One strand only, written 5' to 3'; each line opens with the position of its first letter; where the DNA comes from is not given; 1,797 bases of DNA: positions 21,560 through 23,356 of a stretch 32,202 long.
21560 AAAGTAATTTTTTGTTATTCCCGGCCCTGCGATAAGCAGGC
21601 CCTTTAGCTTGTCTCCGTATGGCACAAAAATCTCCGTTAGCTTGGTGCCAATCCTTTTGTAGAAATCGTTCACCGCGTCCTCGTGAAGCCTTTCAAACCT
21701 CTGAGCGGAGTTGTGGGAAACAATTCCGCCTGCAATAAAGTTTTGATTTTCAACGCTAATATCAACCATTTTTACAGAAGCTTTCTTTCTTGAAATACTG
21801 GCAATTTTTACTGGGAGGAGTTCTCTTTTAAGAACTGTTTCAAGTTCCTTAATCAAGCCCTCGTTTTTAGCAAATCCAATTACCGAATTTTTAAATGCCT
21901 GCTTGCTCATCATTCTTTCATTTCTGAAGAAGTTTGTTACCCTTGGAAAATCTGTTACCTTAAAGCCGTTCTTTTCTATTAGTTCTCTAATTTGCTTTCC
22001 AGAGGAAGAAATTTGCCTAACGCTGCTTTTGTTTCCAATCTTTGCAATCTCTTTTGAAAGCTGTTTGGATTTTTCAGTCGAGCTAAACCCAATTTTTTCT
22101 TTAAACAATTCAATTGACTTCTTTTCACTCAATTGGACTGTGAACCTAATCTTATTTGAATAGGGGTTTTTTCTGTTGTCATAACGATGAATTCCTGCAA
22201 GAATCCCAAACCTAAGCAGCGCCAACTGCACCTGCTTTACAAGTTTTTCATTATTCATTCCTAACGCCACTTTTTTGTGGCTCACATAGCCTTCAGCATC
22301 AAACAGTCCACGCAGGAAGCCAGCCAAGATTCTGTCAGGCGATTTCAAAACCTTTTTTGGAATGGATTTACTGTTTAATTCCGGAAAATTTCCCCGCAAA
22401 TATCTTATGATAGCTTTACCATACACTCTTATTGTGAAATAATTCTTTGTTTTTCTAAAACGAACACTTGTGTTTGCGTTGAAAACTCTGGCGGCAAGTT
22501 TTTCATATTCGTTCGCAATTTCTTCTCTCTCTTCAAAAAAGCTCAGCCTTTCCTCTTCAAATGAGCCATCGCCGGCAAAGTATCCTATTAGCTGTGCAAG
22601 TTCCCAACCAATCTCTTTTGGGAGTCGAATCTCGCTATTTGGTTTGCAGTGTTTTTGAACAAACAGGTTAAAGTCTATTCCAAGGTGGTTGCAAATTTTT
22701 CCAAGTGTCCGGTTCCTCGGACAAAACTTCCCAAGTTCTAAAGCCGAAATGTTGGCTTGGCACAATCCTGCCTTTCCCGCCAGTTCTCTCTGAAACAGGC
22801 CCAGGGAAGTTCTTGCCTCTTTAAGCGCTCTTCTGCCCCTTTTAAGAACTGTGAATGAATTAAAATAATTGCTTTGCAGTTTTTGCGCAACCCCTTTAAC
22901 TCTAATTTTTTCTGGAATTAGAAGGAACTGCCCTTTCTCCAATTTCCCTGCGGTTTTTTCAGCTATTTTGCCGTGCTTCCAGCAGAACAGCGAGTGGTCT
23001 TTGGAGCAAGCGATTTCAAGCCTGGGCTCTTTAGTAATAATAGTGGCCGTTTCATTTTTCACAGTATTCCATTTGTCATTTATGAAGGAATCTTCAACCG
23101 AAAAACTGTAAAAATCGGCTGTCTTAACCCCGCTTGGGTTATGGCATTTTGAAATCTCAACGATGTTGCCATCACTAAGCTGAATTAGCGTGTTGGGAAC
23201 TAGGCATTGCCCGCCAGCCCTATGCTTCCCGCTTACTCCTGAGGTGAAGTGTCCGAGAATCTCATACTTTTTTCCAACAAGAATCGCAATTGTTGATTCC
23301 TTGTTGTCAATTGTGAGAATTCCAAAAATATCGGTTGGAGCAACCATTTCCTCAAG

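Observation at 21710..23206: Homing-endonuclease intein inserted exactly after the catalytic GGQ of release factor aRF1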

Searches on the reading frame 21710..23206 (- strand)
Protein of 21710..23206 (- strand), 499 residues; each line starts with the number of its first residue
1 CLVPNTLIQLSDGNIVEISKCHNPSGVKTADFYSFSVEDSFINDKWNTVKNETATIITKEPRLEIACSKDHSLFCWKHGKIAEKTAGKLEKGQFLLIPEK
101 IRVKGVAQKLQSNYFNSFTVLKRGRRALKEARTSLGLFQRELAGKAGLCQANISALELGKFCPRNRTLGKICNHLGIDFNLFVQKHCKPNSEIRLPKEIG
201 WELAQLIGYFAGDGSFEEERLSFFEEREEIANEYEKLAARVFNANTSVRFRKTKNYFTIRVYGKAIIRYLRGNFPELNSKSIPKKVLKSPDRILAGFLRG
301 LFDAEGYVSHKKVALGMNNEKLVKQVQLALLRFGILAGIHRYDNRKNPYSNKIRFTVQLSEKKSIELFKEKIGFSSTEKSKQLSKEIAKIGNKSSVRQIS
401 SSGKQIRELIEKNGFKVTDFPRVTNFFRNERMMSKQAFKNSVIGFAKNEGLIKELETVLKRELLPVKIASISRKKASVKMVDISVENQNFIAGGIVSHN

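Call 4: search_protein_families(library=pfam, proteins=[window:21710-23206:-], max_evalue=0.01)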
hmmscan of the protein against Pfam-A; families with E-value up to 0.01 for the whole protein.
window:21710-23206:- (499 aa): 7 families
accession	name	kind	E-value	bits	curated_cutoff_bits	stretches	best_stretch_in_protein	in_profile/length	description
PF14528.11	LAGLIDADG_3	-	2.6e-24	85.7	22.5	2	294-373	3-82/82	LAGLIDADG-like domain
PF14890.11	Intein_splicing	-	6.8e-14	52.4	35.8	1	28-499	24-155/155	Intein splicing domain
PF12844.13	HTH_19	-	2.4e-08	34.2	30.2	1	127-184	3-60/64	Helix-turn-helix domain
PF01381.28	HTH_3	-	7.6e-08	32.7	23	1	128-180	1-53/55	Helix-turn-helix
PF14527.11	LAGLIDADG_WhiA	-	0.00046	20.7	23.2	0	295-344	2-55/93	WhiA LAGLIDADG-like domain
PF13560.12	HTH_31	-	0.0023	18.7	27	1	126-178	4-57/64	Helix-turn-helix domain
PF13443.12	HTH_26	-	0.0098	16.6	22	0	140-179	14-54/63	Cro/C1-type HTH DNA-binding domain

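Call 5: search_protein_families(library=ncbifam, proteins=[window:21710-23206:-], max_evalue=0.01)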
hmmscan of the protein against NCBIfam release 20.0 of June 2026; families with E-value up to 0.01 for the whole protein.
window:21710-23206:- (499 aa): 18 families
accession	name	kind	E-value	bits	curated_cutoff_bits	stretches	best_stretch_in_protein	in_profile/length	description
NF011418.0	PRK14845.1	equivalog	4.5e-20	71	756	1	84-407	119-331/1049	translation initiation factor IF-2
NF011491.0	PRK14898.1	equivalog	6.5e-19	67.5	783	1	191-499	237-543/860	DNA-directed RNA polymerase subunit A''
NF006207.0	PRK08332.1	equivalog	4.4e-15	54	2400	1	198-364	1000-1163/1684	vitamin B12-dependent ribonucleotide reductase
NF003157.0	PRK04132.1-2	equivalog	1.1e-13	50.1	1103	1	198-462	167-426/864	replication factor C small subunit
NF045703.1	rSAM_Tes_intein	exception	1.8e-12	45.9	1700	1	52-368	230-541/1040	tetraether lipid synthase Tes, intein-containing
NF038098.1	GyrA_w_intein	exception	7.8e-12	43.9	1850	1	277-499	319-537/1232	intein-containing DNA gyrase subunit A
NF003159.0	PRK04132.1-4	equivalog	1.8e-11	42.8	999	1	203-397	180-355/852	replication factor C small subunit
NF005852.0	PRK07773.1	equivalog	4.9e-11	41.6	780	1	205-499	510-826/886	replicative DNA helicase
NF011287.0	PRK14698.1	equivalog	1.7e-09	36.3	1238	1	179-495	369-663/1017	V-type ATP synthase subunit A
TIGR03070.1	couple_hipB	subfamily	1.2e-06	28.4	71.65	1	127-178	6-57/58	type II toxin-antitoxin system Y4mF family antitoxin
NF038136.1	rSAM_Rv_intein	exception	2.6e-06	26.6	700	1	1-499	76-334/574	intein-containing Rv2578c family radical SAM protein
NF007408.0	PRK09943.1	equivalog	1.6e-05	24.6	211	1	124-189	9-73/185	HTH-type transcriptional regulator PuuR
TIGR00270.2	TIGR00270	equivalog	0.00038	20.3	110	1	75-180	29-132/159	multiprotein bridging factor aMBF1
TIGR01445.1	intein_Nterm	domain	0.00059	20.8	24.5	1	1-74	1-82/83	intein N-terminal splicing region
NF041951.1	phage_RstR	subfamily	0.00073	19.8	80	1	127-186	6-65/108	RstR family transcriptional repressor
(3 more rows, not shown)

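Call 33: search_protein_representatives(protein=window:21710-23206:-)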
Query: 499 residues. Proteins with E-value up to 0.001 (for the whole library): 4002; up to 1e-10: 758; up to 1e-30: 89. The best 150 are listed.
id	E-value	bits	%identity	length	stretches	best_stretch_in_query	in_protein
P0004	1.8e-202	689.8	62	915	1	1-499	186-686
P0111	1.4e-134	466.0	49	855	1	1-499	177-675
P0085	1.7e-134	465.7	46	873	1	1-499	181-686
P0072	2.0e-133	462.2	46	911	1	1-499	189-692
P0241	1.2e-125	436.5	44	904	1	1-499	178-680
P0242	2.7e-124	432.1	43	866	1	4-499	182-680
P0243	6.6e-116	404.4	43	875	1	1-499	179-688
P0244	3.7e-112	392.0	43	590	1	1-499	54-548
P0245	1.3e-104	367.2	43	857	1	1-499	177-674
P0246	2.2e-102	359.8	40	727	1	4-499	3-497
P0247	1.5e-99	350.5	42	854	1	1-499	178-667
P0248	3.3e-99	349.4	39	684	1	1-496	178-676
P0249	1.1e-97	344.3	49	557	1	139-499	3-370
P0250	2.6e-97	343.1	44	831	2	190-499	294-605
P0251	3.1e-97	342.9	38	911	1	1-499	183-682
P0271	4.1e-54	200.7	33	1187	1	1-449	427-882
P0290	1.8e-41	159.0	31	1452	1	1-499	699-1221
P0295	3.4e-39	151.5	28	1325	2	1-499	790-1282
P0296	7.8e-39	150.3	30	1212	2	1-480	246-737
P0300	3.5e-37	144.9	30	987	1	1-499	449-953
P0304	3.2e-36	141.7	24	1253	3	1-499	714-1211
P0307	1.2e-34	136.6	29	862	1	1-499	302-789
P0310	9.8e-34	133.5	30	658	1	1-499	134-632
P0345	1.8e-27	112.8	29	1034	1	1-499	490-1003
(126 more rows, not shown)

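Call 36: search_protein_families(library=pfam, proteins=[P0271, P0290, P0295, P0296, P0300, P0304, P0307, P0310, P0345], max_evalue=0.0001)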
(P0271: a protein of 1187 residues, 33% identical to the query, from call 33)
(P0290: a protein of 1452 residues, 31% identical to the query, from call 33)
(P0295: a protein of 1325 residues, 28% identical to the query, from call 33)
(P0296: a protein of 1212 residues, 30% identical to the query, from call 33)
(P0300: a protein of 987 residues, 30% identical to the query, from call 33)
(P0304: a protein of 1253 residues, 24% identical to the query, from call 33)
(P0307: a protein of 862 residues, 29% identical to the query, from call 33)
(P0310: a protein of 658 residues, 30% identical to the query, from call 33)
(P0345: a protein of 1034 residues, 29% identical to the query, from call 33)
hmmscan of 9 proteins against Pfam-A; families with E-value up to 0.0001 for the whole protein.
P0271 (1187 aa): 8 families
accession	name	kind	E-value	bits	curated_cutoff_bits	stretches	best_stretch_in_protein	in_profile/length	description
PF03464.20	eRF1_2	-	6e-26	91.8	27.1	1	953-1043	41-133/133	eRF1 domain 2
PF14890.11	Intein_splicing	-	4.3e-24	85.5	35.8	2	131-367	1-155/155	Intein splicing domain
PF03465.20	eRF1_3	-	2.6e-23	83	25.8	1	1047-1185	2-105/106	eRF1 domain 3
PF14528.11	LAGLIDADG_3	-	1.9e-18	66.9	22.5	1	733-807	4-82/82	LAGLIDADG-like domain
PF03463.20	eRF1_1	-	1.2e-14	54.8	23.8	1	14-122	1-109/123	eRF1 domain 1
PF01079.26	Hint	-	2.1e-06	27.9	29.7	0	119-198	8-84/213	Hint module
PF01381.28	HTH_3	-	2.3e-06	28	23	1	555-606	1-52/55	Helix-turn-helix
PF13560.12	HTH_31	-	4.8e-05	24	27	0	557-602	8-54/64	Helix-turn-helix domain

P0290 (1452 aa): 9 families
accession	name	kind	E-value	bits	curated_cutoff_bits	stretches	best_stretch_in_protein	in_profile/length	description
PF14890.11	Intein_splicing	-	3.1e-27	95.7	35.8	2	708-1221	3-155/155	Intein splicing domain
PF03465.20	eRF1_3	-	3.4e-24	85.8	25.8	1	1314-1451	1-105/106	eRF1 domain 3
PF03464.20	eRF1_2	-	8.4e-24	84.8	27.1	1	1185-1311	12-133/133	eRF1 domain 2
PF14528.11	LAGLIDADG_3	-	7.7e-22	77.8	22.5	1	1006-1079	5-82/82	LAGLIDADG-like domain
PF03463.20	eRF1_1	-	6.1e-17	62.2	23.8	1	20-129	2-110/123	eRF1 domain 1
PF01381.28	HTH_3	-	3.1e-09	37.2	23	1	830-881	4-55/55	Helix-turn-helix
PF18854.6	baeRF_family10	-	1.7e-07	32.1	27.1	0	645-698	2-55/143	Bacterial archaeo-eukaryotic release factor family 10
PF13560.12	HTH_31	-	4.4e-06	27.4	27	1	831-874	10-54/64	Helix-turn-helix domain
PF01079.26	Hint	-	2.4e-05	24.4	29.7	0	694-795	8-116/213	Hint module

P0295 (1325 aa): 5 families
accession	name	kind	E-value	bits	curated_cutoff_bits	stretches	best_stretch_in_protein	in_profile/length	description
PF08423.17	Rad51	-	4.4e-82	275.5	22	3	629-792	39-205/244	Rad51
PF14890.11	Intein_splicing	-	7.9e-42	143.1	35.8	2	799-1282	3-155/155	Intein splicing domain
PF14528.11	LAGLIDADG_3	-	2.1e-32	111.6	22.5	2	1074-1139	2-71/82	LAGLIDADG-like domain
PF14520.12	HHH_5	-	1.7e-09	38.4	27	1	17-71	3-57/57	Helix-hairpin-helix domain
PF00154.27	RecA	-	1.4e-08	34.9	27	1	650-786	80-208/262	recA bacterial DNA recombination protein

P0296 (1212 aa): 10 families
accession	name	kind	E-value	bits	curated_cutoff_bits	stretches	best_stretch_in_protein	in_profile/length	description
PF10996.14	Beta-Casp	-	4.2e-29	102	27.7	1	999-1120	1-120/120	Beta-Casp domain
PF14890.11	Intein_splicing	-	2.3e-24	86.4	35.8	1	253-825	1-155/155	Intein splicing domain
PF17214.9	KH_TffA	-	1.9e-19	69.8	22.6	1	3-69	2-68/68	Transcription termination factor FttA, KH domain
PF07521.17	RMMBL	-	1e-18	67.5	21.6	1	1140-1203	2-63/63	Zn-dependent metallo-hydrolase RNA specificity domain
PF14528.11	LAGLIDADG_3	-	1.5e-14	54.4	22.5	1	550-631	2-82/82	LAGLIDADG-like domain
PF00753.33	Lactamase_B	-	2.5e-11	44.3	22.7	1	190-246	5-57/196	Metallo-beta-lactamase superfamily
PF13560.12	HTH_31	-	5.2e-11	43.1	27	1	373-427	6-61/64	Helix-turn-helix domain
PF01381.28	HTH_3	-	1.4e-10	41.5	23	1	373-427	1-55/55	Helix-turn-helix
PF12706.13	Lactamase_B_2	-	1.1e-08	35.4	27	1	202-260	2-58/200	Beta-lactamase superfamily domain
PF16661.11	Lactamase_B_6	-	2.9e-07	30.5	27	0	835-943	63-174/193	Metallo-beta-lactamase superfamily domain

P0300 (987 aa): 5 families
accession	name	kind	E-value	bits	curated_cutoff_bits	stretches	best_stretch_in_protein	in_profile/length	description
PF21763.2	DHH_CID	-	1.7e-19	70.4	27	1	203-286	1-84/84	DHH-CID domain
PF14528.11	LAGLIDADG_3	-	5.8e-18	65.4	22.5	1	741-813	5-82/82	LAGLIDADG-like domain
PF14890.11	Intein_splicing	-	9.6e-18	64.9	35.8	1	462-953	11-155/155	Intein splicing domain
PF01368.27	DHH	-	2.4e-07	31.5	28.1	1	39-164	4-122/125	DHH family, N-terminal domain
PF02272.25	DHHA1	-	9.2e-06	26.5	25.9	1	369-448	5-75/102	DHHA1 domain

P0304 (1253 aa): 4 families
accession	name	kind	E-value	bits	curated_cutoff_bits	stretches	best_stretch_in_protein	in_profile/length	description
PF08423.17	Rad51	-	3.7e-81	272.4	22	3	549-716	36-205/244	Rad51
PF14890.11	Intein_splicing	-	6.4e-42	143.4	35.8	2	737-1211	20-155/155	Intein splicing domain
PF14528.11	LAGLIDADG_3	-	2.2e-34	118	22.5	2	1002-1080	2-82/82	LAGLIDADG-like domain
PF14520.12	HHH_5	-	2.2e-08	34.9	27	1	37-90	3-56/57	Helix-hairpin-helix domain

P0307 (862 aa): 7 families
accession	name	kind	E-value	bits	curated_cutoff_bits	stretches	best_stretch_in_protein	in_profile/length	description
PF14528.11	LAGLIDADG_3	-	8.8e-31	106.4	22.5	2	588-670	3-82/82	LAGLIDADG-like domain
PF00383.29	dCMP_cyt_deam_1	-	2.2e-18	66.5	25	2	224-288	2-69/102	Cytidine and deoxycytidylate deaminase zinc-binding region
PF14890.11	Intein_splicing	-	1.3e-16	61.2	35.8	1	328-789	25-155/155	Intein splicing domain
PF03161.18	LAGLIDADG_2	-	1.8e-16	61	25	1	39-200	4-167/168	LAGLIDADG DNA endonuclease family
PF14437.12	MafB19-deam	-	3.8e-13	50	27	1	790-837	57-106/142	MafB19-like deaminase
PF13443.12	HTH_26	-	1.3e-09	38.6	22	1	424-476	1-55/63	Cro/C1-type HTH DNA-binding domain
PF01381.28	HTH_3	-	2.9e-08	34.1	23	1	425-475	1-52/55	Helix-turn-helix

P0310 (658 aa): 5 families
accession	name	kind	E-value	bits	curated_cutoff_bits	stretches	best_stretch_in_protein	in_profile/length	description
PF14528.11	LAGLIDADG_3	-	6.8e-21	74.8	22.5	2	430-501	2-82/82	LAGLIDADG-like domain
PF14890.11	Intein_splicing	-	1.5e-20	74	35.8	1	181-632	46-155/155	Intein splicing domain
PF02272.25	DHHA1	-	6.4e-07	30.2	25.9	1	76-133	18-75/102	DHHA1 domain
PF01381.28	HTH_3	-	1.1e-06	29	23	1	259-312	1-54/55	Helix-turn-helix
PF12844.13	HTH_19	-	3e-05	24.3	30.2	0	259-311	4-56/64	Helix-turn-helix domain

P0345 (1034 aa): 5 families
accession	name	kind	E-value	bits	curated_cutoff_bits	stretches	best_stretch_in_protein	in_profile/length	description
PF21763.2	DHH_CID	-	1.4e-19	70.7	27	1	242-327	1-84/84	DHH-CID domain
PF14890.11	Intein_splicing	-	4.9e-19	69.1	35.8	1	505-1003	10-155/155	Intein splicing domain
PF14528.11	LAGLIDADG_3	-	1.4e-18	67.4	22.5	2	782-862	3-82/82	LAGLIDADG-like domain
PF02272.25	DHHA1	-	1.7e-08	35.3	25.9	1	424-489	18-75/102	DHHA1 domain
PF01368.27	DHH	-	9.1e-08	32.9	28.1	1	27-111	2-78/125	DHH family, N-terminal domain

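Call 43: search_solved_structures(query=window:21710-23206:-, max_evalue=0.001, show_alignments=2)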
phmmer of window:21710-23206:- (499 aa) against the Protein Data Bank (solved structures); distinct sequences matched with E-value up to 0.001: 6.
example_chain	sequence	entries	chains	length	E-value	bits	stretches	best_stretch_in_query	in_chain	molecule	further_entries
1dq3_A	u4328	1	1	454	2.4e-09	39.8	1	219-387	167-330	ENDONUCLEASE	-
2cw7_A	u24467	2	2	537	6.8e-09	38.4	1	197-363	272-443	Endonuclease PI-PkoII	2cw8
7qss_A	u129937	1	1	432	4.8e-08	35.6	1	187-494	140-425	V-type ATP synthase alpha chain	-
7qsu_A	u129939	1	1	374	2e-07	33.5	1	187-365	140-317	V-ATPase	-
8tac_A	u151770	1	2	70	1.3e-05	27.5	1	121-177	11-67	DBP48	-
2b5a_A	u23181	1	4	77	0.00087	21.5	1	116-186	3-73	C.BclI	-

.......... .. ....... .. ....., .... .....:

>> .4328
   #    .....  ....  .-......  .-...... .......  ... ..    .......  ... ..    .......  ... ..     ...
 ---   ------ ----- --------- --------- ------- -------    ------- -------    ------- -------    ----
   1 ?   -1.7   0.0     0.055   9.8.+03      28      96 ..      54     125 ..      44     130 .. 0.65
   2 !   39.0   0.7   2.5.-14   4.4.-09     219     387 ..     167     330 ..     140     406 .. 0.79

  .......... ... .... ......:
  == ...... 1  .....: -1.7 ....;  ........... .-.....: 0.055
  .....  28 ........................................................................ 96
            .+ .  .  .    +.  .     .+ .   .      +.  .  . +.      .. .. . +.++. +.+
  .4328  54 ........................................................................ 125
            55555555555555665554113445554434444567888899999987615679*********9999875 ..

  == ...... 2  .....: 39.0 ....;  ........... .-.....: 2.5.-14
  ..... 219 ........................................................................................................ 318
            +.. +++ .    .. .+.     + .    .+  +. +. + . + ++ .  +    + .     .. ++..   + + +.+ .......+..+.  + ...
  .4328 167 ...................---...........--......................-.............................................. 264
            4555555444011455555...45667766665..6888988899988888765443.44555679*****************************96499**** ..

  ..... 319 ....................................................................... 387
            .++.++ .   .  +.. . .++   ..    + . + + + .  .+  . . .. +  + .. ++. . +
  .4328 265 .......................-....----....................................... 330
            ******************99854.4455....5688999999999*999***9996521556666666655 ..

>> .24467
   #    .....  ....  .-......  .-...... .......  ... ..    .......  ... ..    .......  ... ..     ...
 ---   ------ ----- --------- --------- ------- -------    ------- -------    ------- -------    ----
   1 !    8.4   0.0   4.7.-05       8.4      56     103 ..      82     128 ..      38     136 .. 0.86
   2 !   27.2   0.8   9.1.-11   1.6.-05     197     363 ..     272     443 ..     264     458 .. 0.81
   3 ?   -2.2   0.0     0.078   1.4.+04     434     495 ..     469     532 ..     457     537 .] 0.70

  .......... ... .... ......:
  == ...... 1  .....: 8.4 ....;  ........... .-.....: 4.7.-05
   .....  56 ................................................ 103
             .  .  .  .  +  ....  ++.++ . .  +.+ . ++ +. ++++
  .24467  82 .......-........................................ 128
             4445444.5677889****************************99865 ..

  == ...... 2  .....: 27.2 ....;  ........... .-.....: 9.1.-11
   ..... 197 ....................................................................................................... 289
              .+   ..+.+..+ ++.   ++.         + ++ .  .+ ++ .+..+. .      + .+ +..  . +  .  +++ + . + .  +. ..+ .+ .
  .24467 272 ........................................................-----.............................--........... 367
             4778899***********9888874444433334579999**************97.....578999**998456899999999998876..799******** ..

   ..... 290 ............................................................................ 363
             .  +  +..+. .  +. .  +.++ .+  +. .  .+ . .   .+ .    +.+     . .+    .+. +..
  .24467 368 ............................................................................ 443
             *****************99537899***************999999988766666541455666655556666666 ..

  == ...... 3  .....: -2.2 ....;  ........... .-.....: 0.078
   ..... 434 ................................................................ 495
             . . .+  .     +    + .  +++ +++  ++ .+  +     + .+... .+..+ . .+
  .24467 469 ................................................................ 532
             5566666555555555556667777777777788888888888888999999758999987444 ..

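Call 58: predict_structure(alignment_id=A1)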
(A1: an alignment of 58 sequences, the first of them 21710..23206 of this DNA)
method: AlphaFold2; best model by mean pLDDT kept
length: 499 residues; sequences in the alignment: 58
mean_pLDDT: 94.6   pTM: 0.92
mean pLDDT of the five models: 94.6, 94.4, 94.3, 93.7, 93.7
residues with pLDDT >= 90: 459; 70-90: 37; 50-70: 3; < 50: 0
segments of 3 or more residues with pLDDT < 50: none
pLDDT, mean of each block of 10 residues (from residue 1): 96 96 92 95 95 96 96 94 96 97 95 92 96 97 95 94 93 95 92 96 98 93 95 98 97 95 96 92 98 99 96 94 98 97 74 91 98 97 96 92 94 91 90 94 93 95 97 95 94 95
secondary structure, 60 per line:
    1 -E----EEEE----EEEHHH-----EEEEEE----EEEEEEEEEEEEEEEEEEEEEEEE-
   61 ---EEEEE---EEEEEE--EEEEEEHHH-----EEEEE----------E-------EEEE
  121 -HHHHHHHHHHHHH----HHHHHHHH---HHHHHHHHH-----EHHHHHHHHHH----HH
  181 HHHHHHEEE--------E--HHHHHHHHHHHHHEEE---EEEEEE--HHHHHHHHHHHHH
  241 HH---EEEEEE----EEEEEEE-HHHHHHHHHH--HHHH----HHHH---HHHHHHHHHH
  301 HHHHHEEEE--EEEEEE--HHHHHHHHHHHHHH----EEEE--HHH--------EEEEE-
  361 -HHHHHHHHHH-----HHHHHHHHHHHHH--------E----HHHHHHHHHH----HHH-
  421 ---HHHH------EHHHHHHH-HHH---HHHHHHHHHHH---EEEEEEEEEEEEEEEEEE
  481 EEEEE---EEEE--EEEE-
elements in order: E7-10 E15-17 E26-31 E36-59 E64-68 E72-77 E80-85 E94-98 E117-120 H122-134 H139-146 H150-158 H165-174 H179-186 E187-189 H201-213 E214-216 E220-225 H228-242 E246-251 E256-262 H264-273 H276-279 H284-287 H291-305 E306-309 E312-317 H320-333 E338-341 E355-359 H362-371 H377-389 H403-412 H424-427 H435-441 H449-459 E463-485 E489-492 E495-498
